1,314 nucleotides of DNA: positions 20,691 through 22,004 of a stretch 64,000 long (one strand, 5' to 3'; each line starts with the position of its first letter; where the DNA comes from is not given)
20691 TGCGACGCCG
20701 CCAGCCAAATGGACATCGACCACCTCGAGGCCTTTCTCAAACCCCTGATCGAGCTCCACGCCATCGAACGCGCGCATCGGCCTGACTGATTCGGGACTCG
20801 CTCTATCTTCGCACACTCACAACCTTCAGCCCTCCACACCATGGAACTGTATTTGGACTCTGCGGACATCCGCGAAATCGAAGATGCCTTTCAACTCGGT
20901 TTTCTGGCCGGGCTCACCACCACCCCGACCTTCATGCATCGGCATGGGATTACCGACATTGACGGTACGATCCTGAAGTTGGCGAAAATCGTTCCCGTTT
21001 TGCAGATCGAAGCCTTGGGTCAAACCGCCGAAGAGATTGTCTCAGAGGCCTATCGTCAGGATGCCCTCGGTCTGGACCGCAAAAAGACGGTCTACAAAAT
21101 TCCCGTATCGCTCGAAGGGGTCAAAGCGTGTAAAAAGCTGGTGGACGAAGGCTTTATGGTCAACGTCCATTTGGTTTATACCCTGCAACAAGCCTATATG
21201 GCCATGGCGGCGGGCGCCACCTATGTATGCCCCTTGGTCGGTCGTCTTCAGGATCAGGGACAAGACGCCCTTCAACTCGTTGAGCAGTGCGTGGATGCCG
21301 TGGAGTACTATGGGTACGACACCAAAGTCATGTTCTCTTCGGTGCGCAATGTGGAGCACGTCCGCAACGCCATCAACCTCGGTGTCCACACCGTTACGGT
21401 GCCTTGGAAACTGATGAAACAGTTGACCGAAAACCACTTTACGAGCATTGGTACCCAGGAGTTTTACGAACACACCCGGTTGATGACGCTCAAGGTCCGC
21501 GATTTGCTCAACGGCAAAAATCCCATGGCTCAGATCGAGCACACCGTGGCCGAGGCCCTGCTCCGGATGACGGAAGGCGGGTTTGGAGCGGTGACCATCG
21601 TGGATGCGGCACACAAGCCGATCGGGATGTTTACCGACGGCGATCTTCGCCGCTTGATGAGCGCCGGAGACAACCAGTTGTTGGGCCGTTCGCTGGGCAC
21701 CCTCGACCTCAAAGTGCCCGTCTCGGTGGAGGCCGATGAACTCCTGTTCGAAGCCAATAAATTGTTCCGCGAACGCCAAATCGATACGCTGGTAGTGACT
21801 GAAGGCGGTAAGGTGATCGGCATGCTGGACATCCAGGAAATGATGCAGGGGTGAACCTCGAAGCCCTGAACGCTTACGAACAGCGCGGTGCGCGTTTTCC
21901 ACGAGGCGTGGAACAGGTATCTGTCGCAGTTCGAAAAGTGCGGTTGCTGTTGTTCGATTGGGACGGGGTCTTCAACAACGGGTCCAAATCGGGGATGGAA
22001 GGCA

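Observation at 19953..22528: Kdo operon in which the arabinose-5-phosphate isomerase slot holds an FSA/TalC-type aldolase fused to a KdsD-like CBS pair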

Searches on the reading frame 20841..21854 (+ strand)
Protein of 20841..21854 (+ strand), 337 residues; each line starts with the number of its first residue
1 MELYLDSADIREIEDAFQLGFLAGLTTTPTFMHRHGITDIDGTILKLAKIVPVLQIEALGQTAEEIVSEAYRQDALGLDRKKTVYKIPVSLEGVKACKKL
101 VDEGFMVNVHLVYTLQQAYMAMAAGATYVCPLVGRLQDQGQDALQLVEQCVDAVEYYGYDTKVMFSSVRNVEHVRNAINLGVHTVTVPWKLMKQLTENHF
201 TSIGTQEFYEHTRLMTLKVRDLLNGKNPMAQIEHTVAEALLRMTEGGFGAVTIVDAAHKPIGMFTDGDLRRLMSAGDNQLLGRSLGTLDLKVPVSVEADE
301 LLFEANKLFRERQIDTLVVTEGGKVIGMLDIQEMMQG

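Call 3: search_protein_families(library=pfam, proteins=[window:20841-21854:+], max_evalue=0.01)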
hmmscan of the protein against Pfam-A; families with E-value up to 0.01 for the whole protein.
window:20841-21854:+ (337 aa): 3 families
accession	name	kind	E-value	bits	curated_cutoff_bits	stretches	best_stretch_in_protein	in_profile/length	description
PF00923.25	TAL_FSA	-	1.4e-34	120.2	27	1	3-202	1-239/285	Transaldolase/Fructose-6-phosphate aldolase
PF00571.33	CBS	-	7.6e-14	52.2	24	2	293-334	9-51/57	CBS domain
PF05690.20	ThiG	-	0.0055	16.5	23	1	84-149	103-169/247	Thiazole biosynthesis protein ThiG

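Call 4: search_protein_families(library=ncbifam, proteins=[window:20841-21854:+], max_evalue=0.01)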
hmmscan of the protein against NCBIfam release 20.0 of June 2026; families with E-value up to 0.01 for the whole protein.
window:20841-21854:+ (337 aa): 19 families
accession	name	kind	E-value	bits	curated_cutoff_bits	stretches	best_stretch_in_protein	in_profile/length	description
TIGR00875.1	fsa_talC_mipB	equivalog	1.8e-44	151.8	245.95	1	1-209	1-206/213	fructose-6-phosphate aldolase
NF009299.0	PRK12656.1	equivalog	5e-27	94.9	214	1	1-194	1-195/222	fructose-6-phosphate aldolase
NF009296.0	PRK12653.1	subfamily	1.2e-25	90.6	306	1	1-197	1-196/220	fructose-6-phosphate aldolase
TIGR00874.1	talAB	equivalog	2.2e-16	60.1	396.2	1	69-199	115-254/317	transaldolase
TIGR02134.1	transald_staph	equivalog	1.3e-15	57.8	281.95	1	2-196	7-207/236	transaldolase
TIGR00393.1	kpsF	subfamily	1.6e-15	57.5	203.7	1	215-329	153-267/268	KpsF/GutQ family sugar-phosphate isomerase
NF008965.0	PRK12309.1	equivalog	8e-14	51.5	550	1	73-199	123-260/392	transaldolase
NF008141.0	PRK10892.1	equivalog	3.7e-13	49.4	505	1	213-336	200-324/328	arabinose-5-phosphate isomerase KdsD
NF008581.0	PRK11543.1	equivalog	1.2e-11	44.2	481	1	218-336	198-317/321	arabinose-5-phosphate isomerase GutQ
NF009001.0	PRK12346.1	subfamily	4.5e-11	42.9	439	1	70-199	117-255/316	transaldolase A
NF041552.1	TF_PrdR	equivalog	4.3e-08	31.9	795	1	216-335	5-122/577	sigma-54 dependent transcriptional regulator PrdR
NF002881.0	PRK03343.1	subfamily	8.6e-06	25.1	367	1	65-124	121-179/370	transaldolase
NF011443.0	PRK14869.1-5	equivalog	7.6e-05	21.3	335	0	216-283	68-136/546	putative manganese-dependent inorganic diphosphatase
NF007080.0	PRK09533.1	equivalog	0.00024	19.1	712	1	59-124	115-178/949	bifunctional transaldolase/phosoglucose isomerase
NF003026.0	PRK03903.1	equivalog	0.0011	18.2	344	1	63-122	106-164/323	transaldolase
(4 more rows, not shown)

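Call 5: find_homologous_proteins(query=window:20841-21851:+, max_evalue=0.00001)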
Query window:20841-21851:+ (337 aa): 4006 proteins with E <= 0.00001 among 8000 candidates; the best 120 are listed.
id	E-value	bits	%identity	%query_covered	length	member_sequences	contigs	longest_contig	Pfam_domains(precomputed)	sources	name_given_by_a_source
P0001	1.8e-218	742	100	100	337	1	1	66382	PF00923.26,PF00571.34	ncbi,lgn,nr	ncbi:CBS domain-containing protein [bacterium]|nr:CBS domain-containing protein [bacterium]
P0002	3.2e-212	721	96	100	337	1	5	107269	PF00923.26,PF00571.34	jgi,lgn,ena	-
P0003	8.0e-196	667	89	100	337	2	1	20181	PF00923.26,PF00571.34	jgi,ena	jgi:TalC/MipB family fructose-6-phosphate aldolase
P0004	3.6e-167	573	74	100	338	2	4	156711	PF00923.26,PF00571.34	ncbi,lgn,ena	-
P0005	7.7e-166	569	73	100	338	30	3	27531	PF00923.26,PF00571.34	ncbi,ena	-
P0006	3.8e-165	567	73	100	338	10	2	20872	PF00923.26,PF00571.34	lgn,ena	-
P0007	3.2e-164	564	73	100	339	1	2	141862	PF00923.26,PF00571.34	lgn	-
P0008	1.6e-163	561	72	100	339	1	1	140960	PF00923.26,PF00571.34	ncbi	-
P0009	4.0e-163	560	72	100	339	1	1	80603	PF00923.26,PF00571.34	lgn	-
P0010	1.5e-162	558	73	100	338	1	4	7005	PF00923.26,PF00571.34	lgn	-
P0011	2.4e-162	557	71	100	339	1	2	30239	PF00923.26,PF00571.34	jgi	jgi:transaldolase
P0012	2.7e-162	557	70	100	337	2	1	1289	PF00923.26,PF00571.34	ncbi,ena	-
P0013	3.0e-162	557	72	100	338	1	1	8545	PF00923.26,PF00571.34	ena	-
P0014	3.1e-162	557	72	100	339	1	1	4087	PF00923.26,PF00571.34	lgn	-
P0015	3.4e-162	557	71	100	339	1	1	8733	PF00923.26,PF00571.34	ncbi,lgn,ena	-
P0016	3.4e-162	557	71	100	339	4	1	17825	PF00923.26,PF00571.34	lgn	-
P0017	4.1e-162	557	72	100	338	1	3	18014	PF00923.26,PF00571.34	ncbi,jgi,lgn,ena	jgi:TalC/MipB family fructose-6-phosphate aldolase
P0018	4.4e-162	557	71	100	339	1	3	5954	PF00923.26,PF00571.34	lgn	-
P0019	7.5e-162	556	72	100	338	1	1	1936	PF00923.26,PF00571.34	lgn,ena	-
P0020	1.2e-161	555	71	100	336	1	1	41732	PF00923.26,PF00571.34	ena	-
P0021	1.8e-161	555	72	100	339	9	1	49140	PF00923.26,PF00571.34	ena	-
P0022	2.0e-161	554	72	100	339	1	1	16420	PF00923.26,PF00571.34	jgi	-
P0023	2.2e-161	554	72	100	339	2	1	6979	PF00923.26,PF00571.34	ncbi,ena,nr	ncbi:MAG: CBS domain-containing protein [Bacteroidota bacterium]|nr:CBS domain-containing protein [B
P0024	2.7e-161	554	72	100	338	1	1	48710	PF00923.26,PF00571.34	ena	-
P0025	4.2e-161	553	72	100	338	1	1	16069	PF00923.26,PF00571.34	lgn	-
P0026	6.0e-161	553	72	100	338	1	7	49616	PF00923.26,PF00571.34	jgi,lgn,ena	jgi:TalC/MipB family fructose-6-phosphate aldolase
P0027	6.0e-161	553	71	100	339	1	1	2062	PF00923.26,PF00571.34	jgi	jgi:TalC/MipB family fructose-6-phosphate aldolase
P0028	7.9e-161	552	72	100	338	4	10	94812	PF00923.26,PF00571.34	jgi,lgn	jgi:TalC/MipB family fructose-6-phosphate aldolase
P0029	9.5e-161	552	71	100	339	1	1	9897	PF00923.26,PF00571.34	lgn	-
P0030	1.2e-160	552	71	100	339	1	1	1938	PF00923.26,PF00571.34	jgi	-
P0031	1.5e-160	552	71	100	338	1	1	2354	PF00923.26,PF00571.34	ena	-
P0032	1.9e-160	551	72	100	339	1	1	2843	PF00923.26,PF00571.34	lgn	-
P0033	2.2e-160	551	72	100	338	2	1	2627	PF00923.26,PF00571.34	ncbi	-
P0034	2.3e-160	551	70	100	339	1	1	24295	PF00923.26,PF00571.34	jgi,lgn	jgi:TalC/MipB family fructose-6-phosphate aldolase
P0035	4.4e-160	550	71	100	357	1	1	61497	PF00923.26,PF00571.34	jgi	jgi:transaldolase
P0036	4.7e-160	550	72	99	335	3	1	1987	PF00923.26,PF00571.34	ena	-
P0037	4.8e-160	550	70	100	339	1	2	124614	PF00923.26,PF00571.34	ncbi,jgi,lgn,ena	-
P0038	4.9e-160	550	71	100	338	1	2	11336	PF00923.26,PF00571.34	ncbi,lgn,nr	ncbi:MAG: CBS domain-containing protein [Schleiferiaceae bacterium]|nr:CBS domain-containing protein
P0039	5.5e-160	550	71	100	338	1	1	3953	PF00923.26,PF00571.34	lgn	-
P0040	5.9e-160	550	70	100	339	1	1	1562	PF00923.26,PF00571.34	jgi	-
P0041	7.0e-160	549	69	99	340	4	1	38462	PF00923.26,PF00571.34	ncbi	-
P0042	1.2e-159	549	71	100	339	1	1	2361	PF00923.26,PF00571.34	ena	-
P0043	1.2e-159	549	72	100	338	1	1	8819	PF00923.26,PF00571.34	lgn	-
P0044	1.7e-159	548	71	100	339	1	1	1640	PF00923.26,PF00571.34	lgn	-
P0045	1.9e-159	548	71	100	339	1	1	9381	PF00923.26,PF00571.34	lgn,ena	-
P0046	2.7e-159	547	71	100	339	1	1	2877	PF00923.26,PF00571.34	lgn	-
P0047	2.7e-159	547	71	100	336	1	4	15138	PF00923.26,PF00571.34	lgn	-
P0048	2.8e-159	547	72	100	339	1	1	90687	PF00923.26,PF00571.34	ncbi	-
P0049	3.3e-159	547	70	99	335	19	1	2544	PF00923.26,PF00571.34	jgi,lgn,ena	-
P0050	3.3e-159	547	71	99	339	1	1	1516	PF00923.26,PF00571.34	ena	-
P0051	3.3e-159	547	71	100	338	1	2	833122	PF00923.26,PF00571.34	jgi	jgi:transaldolase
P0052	3.8e-159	547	71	100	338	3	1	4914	PF00923.26,PF00571.34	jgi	jgi:transaldolase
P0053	5.0e-159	547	71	100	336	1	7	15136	PF00923.26,PF00571.34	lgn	-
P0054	7.2e-159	546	72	100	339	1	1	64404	PF00923.26,PF00571.34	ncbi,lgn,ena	-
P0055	8.2e-159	546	70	100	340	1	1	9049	PF00923.26,PF00571.34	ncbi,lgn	-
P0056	1.1e-158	545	71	99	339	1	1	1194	PF00923.26,PF00571.34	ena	-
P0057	1.7e-158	545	70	100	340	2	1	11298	PF00923.26,PF00571.34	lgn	-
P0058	2.0e-158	545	70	100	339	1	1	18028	PF00923.26,PF00571.34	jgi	-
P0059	2.2e-158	544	71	100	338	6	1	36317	PF00923.26,PF00571.34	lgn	-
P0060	2.4e-158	544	70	100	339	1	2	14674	PF00923.26,PF00571.34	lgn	-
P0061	2.5e-158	544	70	100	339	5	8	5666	PF00923.26,PF00571.34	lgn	-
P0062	2.5e-158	544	71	100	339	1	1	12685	PF00923.26,PF00571.34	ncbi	-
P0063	2.5e-158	544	70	100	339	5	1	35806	PF00923.26,PF00571.34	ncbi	-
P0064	3.0e-158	544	70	99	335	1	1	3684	PF00923.26,PF00571.34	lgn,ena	-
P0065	3.7e-158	544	70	100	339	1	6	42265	PF00923.26,PF00571.34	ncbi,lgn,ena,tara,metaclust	tara:strand:- start:869 stop:1888 length:1020 start_codon:yes stop_codon:yes gene_type:complete|meta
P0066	3.9e-158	544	71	100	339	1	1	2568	PF00923.26,PF00571.34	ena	-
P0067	4.9e-158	543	71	100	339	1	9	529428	PF00923.26,PF00571.34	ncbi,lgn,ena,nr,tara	ncbi:MAG: transaldolase [Crocinitomicaceae bacterium]|nr:transaldolase [Crocinitomicaceae bacterium]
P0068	5.2e-158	543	71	100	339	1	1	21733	PF00923.26,PF00571.34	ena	-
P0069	7.3e-158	543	71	99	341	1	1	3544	PF00923.26,PF00571.34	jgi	jgi:TalC/MipB family fructose-6-phosphate aldolase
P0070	8.7e-158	542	69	100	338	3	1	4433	PF00923.26,PF00571.34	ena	-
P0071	1.4e-157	542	70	100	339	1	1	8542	PF00923.26,PF00571.34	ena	-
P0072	1.5e-157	542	71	100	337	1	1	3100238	PF00923.26,PF00571.34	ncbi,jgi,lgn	jgi:transaldolase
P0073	1.6e-157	542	71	99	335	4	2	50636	PF00923.26,PF00571.34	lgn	-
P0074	2.3e-157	541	70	100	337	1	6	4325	PF00923.26,PF00571.34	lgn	-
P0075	4.2e-157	540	70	99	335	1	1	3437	PF00923.26,PF00571.34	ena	-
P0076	4.2e-157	540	71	100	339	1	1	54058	PF00923.26,PF00571.34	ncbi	-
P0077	5.6e-157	540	69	100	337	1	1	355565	PF00923.26,PF00571.34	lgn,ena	-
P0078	6.3e-157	540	70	100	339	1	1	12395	PF00923.26,PF00571.34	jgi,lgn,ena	-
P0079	6.8e-157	540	69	100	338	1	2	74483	PF00923.26,PF00571.34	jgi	-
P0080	6.9e-157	540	71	100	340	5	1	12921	PF00923.26,PF00571.34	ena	-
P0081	9.2e-157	539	69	100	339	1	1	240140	PF00923.26,PF00571.34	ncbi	-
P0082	1.4e-156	539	71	100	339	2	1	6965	PF00923.26,PF00571.34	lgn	-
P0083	2.9e-156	537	69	100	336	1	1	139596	PF00923.26,PF00571.34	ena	-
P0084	4.0e-156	537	69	100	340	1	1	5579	PF00923.26,PF00571.34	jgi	-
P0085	4.1e-156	537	69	100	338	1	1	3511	PF00923.26,PF00571.34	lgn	-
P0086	4.2e-156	537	68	100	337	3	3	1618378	PF00923.26,PF00571.34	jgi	jgi:transaldolase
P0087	4.7e-156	537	70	100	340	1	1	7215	PF00923.26,PF00571.34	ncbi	-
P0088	5.5e-156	537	70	100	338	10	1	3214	PF00923.26,PF00571.34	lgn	-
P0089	7.1e-156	536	69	100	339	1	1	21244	PF00923.26,PF00571.34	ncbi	-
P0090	7.8e-156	536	70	100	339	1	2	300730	PF00923.26,PF00571.34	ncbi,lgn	-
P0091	9.5e-156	536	71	99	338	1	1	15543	PF00923.26,PF00571.34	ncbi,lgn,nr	ncbi:MAG: CBS domain-containing protein [Cryomorphaceae bacterium]|nr:CBS domain-containing protein 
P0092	2.5e-155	534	70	99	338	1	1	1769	PF00923.26,PF00571.34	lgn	-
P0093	2.6e-155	534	69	100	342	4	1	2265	PF00923.26,PF00571.34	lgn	-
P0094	2.9e-155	534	71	100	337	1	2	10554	PF00923.26,PF00571.34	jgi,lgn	jgi:transaldolase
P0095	3.8e-155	534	68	100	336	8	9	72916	PF00923.26,PF00571.34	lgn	-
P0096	4.4e-155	534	69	99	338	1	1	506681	PF00923.26,PF00571.34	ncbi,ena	-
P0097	5.1e-155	533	70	100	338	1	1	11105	PF00923.26,PF00571.34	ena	-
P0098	6.8e-155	533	69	100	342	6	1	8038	PF00923.26,PF00571.34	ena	-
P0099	9.3e-155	533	69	100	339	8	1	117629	PF00923.26,PF00571.34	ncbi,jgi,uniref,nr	ncbi:transaldolase family protein [Salibacter halophilus]|jgi:TalC/MipB family fructose-6-phosphate 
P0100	1.2e-154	532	69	99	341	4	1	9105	PF00923.26,PF00571.34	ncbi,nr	ncbi:MAG: CBS domain-containing protein [Cyclobacteriaceae bacterium]|nr:CBS domain-containing prote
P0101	1.2e-154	532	71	99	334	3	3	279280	PF00923.26,PF00571.34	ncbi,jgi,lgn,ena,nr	ncbi:MAG: CBS domain-containing protein [Bacteroidetes bacterium]|nr:CBS domain-containing protein [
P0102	1.2e-154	532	70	99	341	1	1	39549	PF00923.26,PF00571.34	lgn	-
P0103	1.6e-154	532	71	99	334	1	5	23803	PF00923.26,PF00571.34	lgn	-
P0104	1.6e-154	532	69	100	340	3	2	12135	PF00923.26,PF00571.34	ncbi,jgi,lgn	-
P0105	1.7e-154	532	69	99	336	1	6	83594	PF00923.26,PF00571.34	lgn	-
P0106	1.8e-154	532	68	100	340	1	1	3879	PF00923.26,PF00571.34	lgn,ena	-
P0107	2.3e-154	531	68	99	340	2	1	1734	PF00923.26,PF00571.34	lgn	-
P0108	2.4e-154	531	68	100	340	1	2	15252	PF00923.26,PF00571.34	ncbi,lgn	ncbi:MAG: hypothetical protein Kow0068_25920 [Marinilabiliales bacterium]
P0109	2.5e-154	531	70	100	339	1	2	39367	PF00923.26,PF00571.34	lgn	-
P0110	2.5e-154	531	68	100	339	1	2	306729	PF00923.26,PF00571.34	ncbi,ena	-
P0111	3.3e-154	531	68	99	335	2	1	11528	PF00923.26,PF00571.34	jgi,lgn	jgi:TalC/MipB family fructose-6-phosphate aldolase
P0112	3.8e-154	531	71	100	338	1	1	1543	PF00923.26,PF00571.34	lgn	-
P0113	4.0e-154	530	69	100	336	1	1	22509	PF00923.26,PF00571.34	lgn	-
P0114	4.4e-154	530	68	99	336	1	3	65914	PF00923.26,PF00571.34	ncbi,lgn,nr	ncbi:MAG: CBS domain-containing protein [Flavobacteriales bacterium]|nr:CBS domain-containing protei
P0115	4.6e-154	530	67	99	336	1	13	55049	PF00923.26,PF00571.34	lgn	-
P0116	5.2e-154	530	70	100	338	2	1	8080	PF00923.26,PF00571.34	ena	-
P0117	5.6e-154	530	68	100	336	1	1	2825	PF00923.26,PF00571.34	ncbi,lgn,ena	-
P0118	5.9e-154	530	69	100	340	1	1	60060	PF00923.26,PF00571.34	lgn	-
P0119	6.4e-154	530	71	99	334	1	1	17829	PF00923.26,PF00571.34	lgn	-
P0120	7.1e-154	530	68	100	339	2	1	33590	PF00923.26,PF00571.34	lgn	-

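Call 10: find_related_loci(query=A1, collection=genome_contigs, flank=10000)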
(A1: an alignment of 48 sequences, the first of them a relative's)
Query A1 (337 aa) in genome_contigs; peptide patterns used: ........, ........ (x = any residue, [..] = any of these).
600 stretches matched a pattern (row limit reached: there are more); 589 encode a relative of the query (tblastn E <= 1e-3); the best 80 are kept; 80 distinct loci.
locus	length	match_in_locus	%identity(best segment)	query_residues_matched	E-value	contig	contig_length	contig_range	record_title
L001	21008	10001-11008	73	1-336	8e-174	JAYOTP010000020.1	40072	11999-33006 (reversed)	MAG: Flavobacteriia bacterium isolate 139566_S167_metabat_bins_2.tsv.054 NODE_824_length_40072_cov_20.876453, whole geno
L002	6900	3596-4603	73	1-336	6e-174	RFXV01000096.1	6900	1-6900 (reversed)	MAG: Flavobacteriia bacterium isolate WB5_5_121 contig_100_95, whole genome shotgun sequence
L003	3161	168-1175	72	1-336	3e-180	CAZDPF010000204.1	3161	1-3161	MAG TPA_asm: uncultured Chryseobacterium sp. isolate SRP334346_co1_55 genome assembly, contig: NODE_25310_length_3161_co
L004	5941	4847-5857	72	1-337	6e-173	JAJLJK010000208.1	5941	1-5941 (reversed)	MAG: Bacteroidota bacterium isolate C-76 k141_769998, whole genome shotgun sequence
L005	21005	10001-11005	69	1-335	9e-170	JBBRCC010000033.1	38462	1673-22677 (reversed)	MAG: Cytophagales bacterium isolate Co_metawrap_2382 Cmw_2382_k141_29401043_length_38462_cov_11.0000, whole genome shotg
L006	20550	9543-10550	70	1-336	5e-168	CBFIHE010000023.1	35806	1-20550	MAG: Salibacteraceae bacterium isolate Co_bin_792_permissive genome assembly, contig: Co_bin_792_permissive_c23, whole g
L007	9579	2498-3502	69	1-336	8e-168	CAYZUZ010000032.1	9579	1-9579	MAG TPA_asm: uncultured Cryomorphaceae bacterium isolate SRP072547_co2_60 genome assembly, contig: NODE_13884_length_957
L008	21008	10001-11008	71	1-336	2e-167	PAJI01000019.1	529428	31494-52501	MAG: Crocinitomicaceae bacterium isolate SAT99 168350, whole genome shotgun sequence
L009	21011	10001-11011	69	1-337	9e-166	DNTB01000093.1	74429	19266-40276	MAG TPA_asm: Flavobacteriales bacterium isolate UBA10426 contig_2602, whole genome shotgun sequence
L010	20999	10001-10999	71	1-335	4e-165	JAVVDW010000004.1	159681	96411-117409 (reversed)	MAG: Flavobacteriaceae bacterium isolate TamC13-05 NODE_4_length_159681_cov_22.423517, whole genome shotgun sequence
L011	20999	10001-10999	71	1-335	2e-165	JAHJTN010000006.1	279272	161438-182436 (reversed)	MAG: Bacteroidetes bacterium isolate OS_PC_MetaG.mb.54 OS_PC_MetaG.mb.54_k141_347236, whole genome shotgun sequence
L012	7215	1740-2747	70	1-336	4e-165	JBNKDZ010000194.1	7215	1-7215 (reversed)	MAG: Cyclobacteriaceae bacterium isolate F1.bin.25.orig k141_69752, whole genome shotgun sequence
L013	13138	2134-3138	70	1-335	1e-163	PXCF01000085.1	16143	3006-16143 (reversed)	MAG: Cryomorphaceae bacterium isolate T3Sed10_273 T3-Sed10-C7244, whole genome shotgun sequence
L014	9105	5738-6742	69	1-335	1e-163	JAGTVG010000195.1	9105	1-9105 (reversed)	MAG: Cyclobacteriaceae bacterium isolate SH-MAG193 SH-MAG193_contig_000195, whole genome shotgun sequence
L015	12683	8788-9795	68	1-336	4e-163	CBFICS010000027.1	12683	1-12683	MAG: uncultured Schleiferiaceae bacterium isolate Co_bin_620_indper genome assembly, contig: Co_bin_620_indper_c27, whol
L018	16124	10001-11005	67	1-335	2e-162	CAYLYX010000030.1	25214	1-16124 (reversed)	MAG TPA_asm: uncultured Flavobacteriales bacterium isolate SRP334346_co1_196 genome assembly, contig: NODE_1857_length_2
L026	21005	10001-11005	66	1-335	3e-160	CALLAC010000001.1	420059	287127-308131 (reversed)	MAG: uncultured Cytophagales bacterium isolate L1_Bin_MAXBIN__057_1 genome assembly, contig: c_000000043145, whole genom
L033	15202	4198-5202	67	1-335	7e-158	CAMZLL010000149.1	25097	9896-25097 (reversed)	uncultured Cryomorphaceae bacterium isolate TAG_MAG_00016 genome assembly, contig: TAG_MAG_00016_000000000005, whole gen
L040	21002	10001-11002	68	1-334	2e-157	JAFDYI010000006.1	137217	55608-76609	MAG: Bacteroidetes bacterium isolate SZAS-5 BACT-TMP-4__6__length-137217, whole genome shotgun sequence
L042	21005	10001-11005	66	1-335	3e-157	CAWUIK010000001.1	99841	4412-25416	MAG: uncultured Flavobacteriales bacterium isolate SRR17458618_binner13_9_1705322970 genome assembly, contig: ERZ2185403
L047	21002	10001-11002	68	1-334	5e-156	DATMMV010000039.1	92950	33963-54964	MAG TPA_asm: Bacteroidia bacterium isolate SMAG_U12833 k141_1325960, whole genome shotgun sequence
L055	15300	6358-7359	67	1-334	1e-154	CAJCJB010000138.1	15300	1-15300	Candidatus Saccharibacteria bacterium isolate BOG_genome_mining.63 genome assembly, contig: k141_10650561, whole genome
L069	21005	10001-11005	65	1-335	7e-154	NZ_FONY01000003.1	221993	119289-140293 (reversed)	Thermoflexibacter ruber strain GEY, DSM 9560, whole genome shotgun sequence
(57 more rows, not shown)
